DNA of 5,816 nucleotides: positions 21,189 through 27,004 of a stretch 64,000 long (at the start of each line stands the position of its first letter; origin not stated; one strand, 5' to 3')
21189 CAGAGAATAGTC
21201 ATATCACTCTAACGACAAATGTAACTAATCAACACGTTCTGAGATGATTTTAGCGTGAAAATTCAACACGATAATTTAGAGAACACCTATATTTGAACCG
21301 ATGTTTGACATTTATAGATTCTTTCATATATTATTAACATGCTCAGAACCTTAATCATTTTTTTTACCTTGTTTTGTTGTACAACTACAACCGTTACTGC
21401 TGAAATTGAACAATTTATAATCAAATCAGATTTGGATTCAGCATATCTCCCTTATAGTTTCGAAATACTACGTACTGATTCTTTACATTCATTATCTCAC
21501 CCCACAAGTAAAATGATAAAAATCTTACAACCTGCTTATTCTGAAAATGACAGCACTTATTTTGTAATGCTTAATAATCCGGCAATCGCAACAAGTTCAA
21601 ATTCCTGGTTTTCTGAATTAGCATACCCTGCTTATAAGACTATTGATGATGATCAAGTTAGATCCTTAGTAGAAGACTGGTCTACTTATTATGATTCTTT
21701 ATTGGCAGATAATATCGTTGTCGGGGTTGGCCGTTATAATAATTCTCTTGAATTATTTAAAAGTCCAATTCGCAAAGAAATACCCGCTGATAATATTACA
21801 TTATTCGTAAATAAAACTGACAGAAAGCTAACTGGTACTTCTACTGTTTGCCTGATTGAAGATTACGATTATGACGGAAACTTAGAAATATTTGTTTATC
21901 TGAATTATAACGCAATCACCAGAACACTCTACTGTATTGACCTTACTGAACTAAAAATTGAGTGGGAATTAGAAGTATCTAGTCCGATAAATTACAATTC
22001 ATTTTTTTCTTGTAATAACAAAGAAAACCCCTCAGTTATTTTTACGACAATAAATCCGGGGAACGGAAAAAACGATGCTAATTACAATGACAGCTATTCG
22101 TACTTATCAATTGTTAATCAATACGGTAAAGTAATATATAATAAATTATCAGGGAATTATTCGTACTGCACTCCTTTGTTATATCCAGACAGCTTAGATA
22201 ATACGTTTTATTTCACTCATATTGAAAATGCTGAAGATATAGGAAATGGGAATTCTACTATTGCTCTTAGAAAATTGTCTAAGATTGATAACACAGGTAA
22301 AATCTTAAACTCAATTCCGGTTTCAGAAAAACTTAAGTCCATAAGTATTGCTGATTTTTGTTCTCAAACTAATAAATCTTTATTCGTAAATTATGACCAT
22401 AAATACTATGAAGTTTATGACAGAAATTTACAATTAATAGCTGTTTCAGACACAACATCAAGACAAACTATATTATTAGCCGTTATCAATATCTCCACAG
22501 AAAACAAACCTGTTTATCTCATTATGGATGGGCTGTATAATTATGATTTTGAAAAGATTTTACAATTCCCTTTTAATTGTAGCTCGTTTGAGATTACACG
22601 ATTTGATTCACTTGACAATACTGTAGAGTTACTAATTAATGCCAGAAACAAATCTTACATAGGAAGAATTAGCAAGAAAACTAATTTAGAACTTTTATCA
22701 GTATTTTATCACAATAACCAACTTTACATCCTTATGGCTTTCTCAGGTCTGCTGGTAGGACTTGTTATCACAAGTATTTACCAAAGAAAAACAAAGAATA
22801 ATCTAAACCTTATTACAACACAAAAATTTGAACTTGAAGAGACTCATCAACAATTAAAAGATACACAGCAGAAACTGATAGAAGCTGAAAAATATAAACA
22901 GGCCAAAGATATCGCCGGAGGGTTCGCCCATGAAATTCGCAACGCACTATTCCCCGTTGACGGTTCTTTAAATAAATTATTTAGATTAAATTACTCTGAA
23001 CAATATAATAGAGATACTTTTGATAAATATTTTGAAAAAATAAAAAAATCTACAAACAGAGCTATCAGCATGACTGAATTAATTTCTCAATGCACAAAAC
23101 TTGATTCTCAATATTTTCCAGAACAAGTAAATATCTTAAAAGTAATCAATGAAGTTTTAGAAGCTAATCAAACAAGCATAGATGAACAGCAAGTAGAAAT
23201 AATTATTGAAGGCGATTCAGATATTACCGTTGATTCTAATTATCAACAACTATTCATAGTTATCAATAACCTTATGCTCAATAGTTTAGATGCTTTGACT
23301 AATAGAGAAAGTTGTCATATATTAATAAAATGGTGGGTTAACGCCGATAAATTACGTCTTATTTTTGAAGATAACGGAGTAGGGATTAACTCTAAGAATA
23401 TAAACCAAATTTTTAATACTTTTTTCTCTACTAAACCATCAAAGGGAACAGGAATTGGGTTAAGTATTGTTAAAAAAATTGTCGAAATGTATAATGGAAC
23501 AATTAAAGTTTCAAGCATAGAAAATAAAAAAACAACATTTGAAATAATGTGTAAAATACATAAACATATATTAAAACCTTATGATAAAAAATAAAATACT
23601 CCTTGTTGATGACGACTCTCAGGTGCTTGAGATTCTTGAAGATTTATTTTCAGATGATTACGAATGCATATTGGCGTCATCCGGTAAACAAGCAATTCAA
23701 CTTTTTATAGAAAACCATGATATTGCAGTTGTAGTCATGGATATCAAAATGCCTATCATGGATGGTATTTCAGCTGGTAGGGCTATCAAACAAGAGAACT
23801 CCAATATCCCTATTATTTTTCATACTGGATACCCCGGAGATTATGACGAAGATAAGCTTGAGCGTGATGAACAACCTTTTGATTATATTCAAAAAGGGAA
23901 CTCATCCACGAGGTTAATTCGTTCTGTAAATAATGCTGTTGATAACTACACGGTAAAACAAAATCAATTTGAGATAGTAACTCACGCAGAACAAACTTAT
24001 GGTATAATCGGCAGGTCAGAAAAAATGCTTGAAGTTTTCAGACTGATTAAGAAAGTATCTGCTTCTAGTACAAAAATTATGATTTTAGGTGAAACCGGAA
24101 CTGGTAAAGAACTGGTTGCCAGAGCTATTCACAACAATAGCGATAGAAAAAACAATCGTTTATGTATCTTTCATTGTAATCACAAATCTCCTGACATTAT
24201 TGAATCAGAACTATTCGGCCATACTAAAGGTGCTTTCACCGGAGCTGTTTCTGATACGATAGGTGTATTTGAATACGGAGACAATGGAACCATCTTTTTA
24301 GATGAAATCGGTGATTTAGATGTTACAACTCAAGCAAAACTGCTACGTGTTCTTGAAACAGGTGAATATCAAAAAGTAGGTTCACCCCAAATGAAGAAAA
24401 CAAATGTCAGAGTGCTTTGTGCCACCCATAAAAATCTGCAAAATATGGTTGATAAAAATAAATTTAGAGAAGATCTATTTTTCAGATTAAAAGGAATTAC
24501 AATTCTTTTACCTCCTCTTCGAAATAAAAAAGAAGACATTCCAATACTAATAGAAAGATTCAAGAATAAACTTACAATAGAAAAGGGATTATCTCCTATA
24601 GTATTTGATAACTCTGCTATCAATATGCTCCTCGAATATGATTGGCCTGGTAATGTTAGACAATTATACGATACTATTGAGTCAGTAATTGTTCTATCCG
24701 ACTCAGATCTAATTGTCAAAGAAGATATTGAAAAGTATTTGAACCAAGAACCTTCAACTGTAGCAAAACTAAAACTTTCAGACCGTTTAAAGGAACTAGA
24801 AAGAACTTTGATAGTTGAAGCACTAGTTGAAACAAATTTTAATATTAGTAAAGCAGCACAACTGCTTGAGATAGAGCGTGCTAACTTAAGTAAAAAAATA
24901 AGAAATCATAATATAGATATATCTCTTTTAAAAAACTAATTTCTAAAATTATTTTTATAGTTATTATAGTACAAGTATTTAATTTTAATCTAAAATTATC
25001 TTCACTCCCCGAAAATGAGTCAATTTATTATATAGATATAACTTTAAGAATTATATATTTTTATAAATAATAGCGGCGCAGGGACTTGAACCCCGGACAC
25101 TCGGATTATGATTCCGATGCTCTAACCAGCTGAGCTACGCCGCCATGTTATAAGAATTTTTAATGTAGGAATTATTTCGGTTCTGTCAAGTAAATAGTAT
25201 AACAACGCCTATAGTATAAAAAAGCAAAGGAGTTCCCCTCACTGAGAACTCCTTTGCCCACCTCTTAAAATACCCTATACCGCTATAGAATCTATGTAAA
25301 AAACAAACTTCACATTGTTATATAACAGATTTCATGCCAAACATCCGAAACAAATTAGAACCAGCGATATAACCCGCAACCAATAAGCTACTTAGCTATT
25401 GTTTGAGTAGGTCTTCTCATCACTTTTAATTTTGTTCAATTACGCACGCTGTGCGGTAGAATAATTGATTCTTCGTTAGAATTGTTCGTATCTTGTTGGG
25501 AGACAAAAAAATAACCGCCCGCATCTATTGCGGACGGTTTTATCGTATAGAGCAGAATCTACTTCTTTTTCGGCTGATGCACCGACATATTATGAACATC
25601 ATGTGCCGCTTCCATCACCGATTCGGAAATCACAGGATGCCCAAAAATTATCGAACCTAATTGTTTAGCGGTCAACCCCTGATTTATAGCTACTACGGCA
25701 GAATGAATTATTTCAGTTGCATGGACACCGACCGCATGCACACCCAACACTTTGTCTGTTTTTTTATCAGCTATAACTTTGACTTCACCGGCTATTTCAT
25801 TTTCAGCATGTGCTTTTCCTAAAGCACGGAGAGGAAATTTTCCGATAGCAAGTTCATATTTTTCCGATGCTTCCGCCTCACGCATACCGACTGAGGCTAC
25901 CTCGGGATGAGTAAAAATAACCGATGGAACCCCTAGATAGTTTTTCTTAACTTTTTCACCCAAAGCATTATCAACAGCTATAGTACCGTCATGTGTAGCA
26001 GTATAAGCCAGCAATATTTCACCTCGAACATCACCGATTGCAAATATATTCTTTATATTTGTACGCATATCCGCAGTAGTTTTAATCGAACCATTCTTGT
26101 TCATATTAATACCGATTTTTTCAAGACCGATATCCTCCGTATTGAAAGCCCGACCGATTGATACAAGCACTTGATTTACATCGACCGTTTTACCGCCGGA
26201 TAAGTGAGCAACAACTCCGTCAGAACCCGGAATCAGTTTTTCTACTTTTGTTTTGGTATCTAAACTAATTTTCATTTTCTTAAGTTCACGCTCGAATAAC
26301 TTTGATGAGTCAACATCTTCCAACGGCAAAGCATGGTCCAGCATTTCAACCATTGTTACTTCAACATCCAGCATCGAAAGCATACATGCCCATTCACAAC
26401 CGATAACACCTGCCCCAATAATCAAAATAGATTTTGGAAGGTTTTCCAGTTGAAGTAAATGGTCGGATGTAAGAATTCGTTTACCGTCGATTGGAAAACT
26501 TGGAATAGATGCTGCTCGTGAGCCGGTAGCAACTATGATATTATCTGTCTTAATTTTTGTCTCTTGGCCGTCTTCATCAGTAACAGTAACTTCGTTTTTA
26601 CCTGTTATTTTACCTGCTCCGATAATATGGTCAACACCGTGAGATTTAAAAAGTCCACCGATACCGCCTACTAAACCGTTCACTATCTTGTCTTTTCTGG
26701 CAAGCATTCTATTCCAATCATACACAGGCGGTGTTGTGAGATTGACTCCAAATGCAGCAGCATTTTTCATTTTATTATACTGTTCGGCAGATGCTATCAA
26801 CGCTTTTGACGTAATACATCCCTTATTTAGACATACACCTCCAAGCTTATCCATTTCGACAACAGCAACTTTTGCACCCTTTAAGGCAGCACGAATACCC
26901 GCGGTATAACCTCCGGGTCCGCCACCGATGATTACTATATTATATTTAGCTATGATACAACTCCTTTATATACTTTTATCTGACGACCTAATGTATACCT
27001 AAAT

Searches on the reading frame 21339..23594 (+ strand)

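Call 4: search_protein_families(library=pfam, proteins=[window:21339-23594:+])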
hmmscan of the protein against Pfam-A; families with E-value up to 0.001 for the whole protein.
window:21339-23594:+ (751 aa): 3 families
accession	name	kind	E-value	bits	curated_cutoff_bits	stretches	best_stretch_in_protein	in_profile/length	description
PF02518.31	HATPase_c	-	4.9e-20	72.5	26.4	1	636-737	4-106/111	Histidine kinase-, DNA gyrase B-, and HSP90-like ATPase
PF14501.12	HATPase_c_5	-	1.1e-06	28.9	22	1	636-737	4-98/102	GHKL domain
PF16238.11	DUF4897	-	0.00062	20.1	28.6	0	551-632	40-119/157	Domain of unknown function (DUF4897)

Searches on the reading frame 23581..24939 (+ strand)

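Call 43: search_protein_families(library=pfam, proteins=[window:23581-24939:+], max_evalue=0.00001)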
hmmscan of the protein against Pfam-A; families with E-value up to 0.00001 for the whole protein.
window:23581-24939:+ (452 aa): 5 families
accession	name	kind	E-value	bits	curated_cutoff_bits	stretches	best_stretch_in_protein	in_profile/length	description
PF00158.32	Sigma54_activat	-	9.5e-63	211.3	20.2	1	142-308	1-167/168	Sigma-54 interaction domain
PF14532.12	Sigma54_activ_2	-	1.8e-21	77.3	25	1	143-313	1-138/138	Sigma-54 interaction domain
PF25601.1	AAA_lid_14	-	2.1e-19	69.5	27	1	314-393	1-80/87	AAA+ ATPase lid domain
PF00072.30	Response_reg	-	2e-17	63.8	30.2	1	6-116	1-110/111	Response regulator receiver domain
PF02954.25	HTH_8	-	1e-08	35.2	22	1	403-441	2-40/42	Bacterial regulatory protein, Fis family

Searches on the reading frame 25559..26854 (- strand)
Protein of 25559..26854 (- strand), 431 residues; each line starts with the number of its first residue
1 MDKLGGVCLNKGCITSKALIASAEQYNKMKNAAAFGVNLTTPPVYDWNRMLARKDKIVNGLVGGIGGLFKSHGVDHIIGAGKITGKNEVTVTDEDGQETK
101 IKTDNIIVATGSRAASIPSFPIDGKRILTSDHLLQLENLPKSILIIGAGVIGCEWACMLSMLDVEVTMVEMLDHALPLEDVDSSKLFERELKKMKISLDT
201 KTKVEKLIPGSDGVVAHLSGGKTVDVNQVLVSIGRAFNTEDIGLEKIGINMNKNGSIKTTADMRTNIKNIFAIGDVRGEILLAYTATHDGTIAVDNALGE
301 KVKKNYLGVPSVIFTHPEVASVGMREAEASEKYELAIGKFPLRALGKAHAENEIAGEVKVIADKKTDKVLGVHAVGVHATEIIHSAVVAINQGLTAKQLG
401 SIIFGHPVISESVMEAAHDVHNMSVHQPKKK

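Call 43: search_protein_families(library=pfam, proteins=[window:25559-26854:-], max_evalue=0.00001)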
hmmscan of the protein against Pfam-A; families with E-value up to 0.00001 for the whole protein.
window:25559-26854:- (431 aa): 4 families
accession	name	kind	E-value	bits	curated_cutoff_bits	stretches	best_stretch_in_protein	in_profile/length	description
PF07992.20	Pyr_redox_2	-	2.4e-55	188.4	26.1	1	4-290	31-291/291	Pyridine nucleotide-disulphide oxidoreductase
PF02852.28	Pyr_redox_dim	-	1.9e-33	115.4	25.3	1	309-417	1-110/110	Pyridine nucleotide-disulphide oxidoreductase, dimerisation domain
PF00070.33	Pyr_redox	-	1.2e-17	64.6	22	1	143-216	2-75/82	Pyridine nucleotide-disulphide oxidoreductase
PF13738.12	Pyr_redox_3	-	3.5e-09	36.8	30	1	98-274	120-305/305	Pyridine nucleotide-disulphide oxidoreductase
